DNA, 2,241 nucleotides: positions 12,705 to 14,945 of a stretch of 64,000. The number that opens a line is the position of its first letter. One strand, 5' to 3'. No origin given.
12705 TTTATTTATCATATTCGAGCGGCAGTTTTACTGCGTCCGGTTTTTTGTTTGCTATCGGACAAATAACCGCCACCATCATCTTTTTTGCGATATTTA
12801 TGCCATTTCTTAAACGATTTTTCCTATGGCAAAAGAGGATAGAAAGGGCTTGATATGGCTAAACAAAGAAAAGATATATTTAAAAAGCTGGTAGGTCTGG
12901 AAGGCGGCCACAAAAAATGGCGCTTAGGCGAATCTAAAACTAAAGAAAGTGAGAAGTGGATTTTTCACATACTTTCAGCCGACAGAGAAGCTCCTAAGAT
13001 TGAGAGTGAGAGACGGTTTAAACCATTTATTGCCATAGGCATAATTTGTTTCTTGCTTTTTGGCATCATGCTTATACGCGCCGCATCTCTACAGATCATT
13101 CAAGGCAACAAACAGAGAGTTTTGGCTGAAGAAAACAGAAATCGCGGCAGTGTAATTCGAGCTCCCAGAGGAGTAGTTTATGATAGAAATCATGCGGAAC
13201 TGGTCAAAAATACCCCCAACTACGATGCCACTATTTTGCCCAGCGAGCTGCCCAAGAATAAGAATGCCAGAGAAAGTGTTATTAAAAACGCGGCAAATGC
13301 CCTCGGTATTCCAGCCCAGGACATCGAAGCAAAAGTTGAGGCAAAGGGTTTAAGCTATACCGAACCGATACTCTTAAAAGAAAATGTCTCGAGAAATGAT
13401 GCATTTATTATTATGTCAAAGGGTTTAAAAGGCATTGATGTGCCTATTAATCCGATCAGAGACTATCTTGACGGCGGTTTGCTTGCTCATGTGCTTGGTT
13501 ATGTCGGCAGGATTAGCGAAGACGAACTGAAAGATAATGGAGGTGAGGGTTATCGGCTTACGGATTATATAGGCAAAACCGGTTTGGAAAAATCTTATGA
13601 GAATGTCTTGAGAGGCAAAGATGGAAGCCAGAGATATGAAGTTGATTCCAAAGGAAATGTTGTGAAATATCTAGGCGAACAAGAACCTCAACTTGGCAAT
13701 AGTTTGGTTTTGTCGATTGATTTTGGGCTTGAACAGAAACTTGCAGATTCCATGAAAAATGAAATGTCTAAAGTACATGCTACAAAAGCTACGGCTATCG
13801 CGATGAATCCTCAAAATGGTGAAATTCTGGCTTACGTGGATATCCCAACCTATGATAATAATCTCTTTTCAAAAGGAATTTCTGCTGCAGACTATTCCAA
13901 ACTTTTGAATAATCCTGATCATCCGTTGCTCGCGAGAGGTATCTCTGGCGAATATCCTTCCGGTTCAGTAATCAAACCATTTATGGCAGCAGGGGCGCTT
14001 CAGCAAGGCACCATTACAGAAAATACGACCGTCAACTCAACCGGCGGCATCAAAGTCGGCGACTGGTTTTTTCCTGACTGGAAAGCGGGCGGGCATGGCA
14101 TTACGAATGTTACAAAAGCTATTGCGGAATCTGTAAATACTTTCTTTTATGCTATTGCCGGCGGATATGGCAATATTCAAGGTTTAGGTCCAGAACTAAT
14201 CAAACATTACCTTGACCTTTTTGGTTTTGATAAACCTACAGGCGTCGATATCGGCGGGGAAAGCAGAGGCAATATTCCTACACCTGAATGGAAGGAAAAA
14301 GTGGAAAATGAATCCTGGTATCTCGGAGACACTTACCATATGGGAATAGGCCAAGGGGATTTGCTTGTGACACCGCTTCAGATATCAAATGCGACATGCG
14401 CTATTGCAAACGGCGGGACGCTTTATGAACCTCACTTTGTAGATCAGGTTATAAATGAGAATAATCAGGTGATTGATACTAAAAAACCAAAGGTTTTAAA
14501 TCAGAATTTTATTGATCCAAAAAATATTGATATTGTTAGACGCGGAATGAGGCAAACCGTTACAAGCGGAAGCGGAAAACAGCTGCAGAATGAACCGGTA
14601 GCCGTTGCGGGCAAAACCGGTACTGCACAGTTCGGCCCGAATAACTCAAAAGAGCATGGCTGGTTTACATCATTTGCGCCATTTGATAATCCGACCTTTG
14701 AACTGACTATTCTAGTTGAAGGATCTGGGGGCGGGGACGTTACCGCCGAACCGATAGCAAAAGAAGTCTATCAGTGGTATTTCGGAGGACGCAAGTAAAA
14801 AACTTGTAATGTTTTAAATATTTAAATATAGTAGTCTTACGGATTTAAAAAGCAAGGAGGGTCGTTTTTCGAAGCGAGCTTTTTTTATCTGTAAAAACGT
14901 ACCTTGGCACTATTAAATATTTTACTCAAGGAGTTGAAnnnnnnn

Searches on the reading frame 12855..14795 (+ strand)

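Call 55: search_protein_families(library=pfam, proteins=[window:12855-14795:+], max_evalue=0.0001)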
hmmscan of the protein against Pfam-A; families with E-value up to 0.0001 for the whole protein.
window:12855-14795:+ (647 aa): 2 families
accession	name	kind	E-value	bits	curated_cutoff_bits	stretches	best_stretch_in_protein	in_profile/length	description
PF00905.27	Transpeptidase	-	2.1e-66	224.6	22.1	1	313-639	2-298/299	Penicillin binding protein transpeptidase domain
PF03717.20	PBP_dimer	-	5e-44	151.3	24.4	1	101-271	2-177/180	Penicillin-binding Protein dimerisation domain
